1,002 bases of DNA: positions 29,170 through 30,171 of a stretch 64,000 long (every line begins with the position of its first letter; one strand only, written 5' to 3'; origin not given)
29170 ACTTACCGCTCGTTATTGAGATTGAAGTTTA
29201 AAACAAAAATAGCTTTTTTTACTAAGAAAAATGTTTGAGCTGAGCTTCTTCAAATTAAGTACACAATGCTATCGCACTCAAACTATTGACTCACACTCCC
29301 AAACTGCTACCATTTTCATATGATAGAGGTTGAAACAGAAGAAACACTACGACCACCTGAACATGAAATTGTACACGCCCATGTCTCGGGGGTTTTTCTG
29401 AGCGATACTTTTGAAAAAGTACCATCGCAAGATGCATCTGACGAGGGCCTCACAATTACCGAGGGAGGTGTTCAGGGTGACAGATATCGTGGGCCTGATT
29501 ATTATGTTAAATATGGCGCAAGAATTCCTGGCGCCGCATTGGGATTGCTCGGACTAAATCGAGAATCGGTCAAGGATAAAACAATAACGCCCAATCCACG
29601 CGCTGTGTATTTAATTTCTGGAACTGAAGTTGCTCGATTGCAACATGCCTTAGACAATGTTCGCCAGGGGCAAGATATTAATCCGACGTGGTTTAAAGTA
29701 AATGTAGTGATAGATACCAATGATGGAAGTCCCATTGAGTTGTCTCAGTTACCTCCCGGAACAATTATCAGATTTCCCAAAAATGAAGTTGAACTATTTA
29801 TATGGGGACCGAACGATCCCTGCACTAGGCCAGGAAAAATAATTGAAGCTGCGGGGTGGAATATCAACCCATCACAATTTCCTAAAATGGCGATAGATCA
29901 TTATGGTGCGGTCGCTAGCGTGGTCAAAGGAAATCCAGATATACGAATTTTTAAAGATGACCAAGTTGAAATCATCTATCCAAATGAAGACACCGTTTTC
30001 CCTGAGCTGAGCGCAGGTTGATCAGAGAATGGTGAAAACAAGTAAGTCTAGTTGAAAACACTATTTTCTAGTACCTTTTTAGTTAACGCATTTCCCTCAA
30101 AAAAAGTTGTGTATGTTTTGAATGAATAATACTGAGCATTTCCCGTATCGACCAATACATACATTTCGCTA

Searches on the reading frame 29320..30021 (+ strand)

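Call 17: search_protein_families(library=pfam, proteins=[window:29320-30021:+], max_evalue=0.01)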
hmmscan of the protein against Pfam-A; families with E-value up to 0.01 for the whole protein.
window:29320-30021:+ (233 aa): 1 family
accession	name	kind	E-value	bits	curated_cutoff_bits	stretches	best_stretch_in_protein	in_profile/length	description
PF03473.23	MOSC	-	1.8e-05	25.2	22.7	1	92-183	8-82/120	MOSC domain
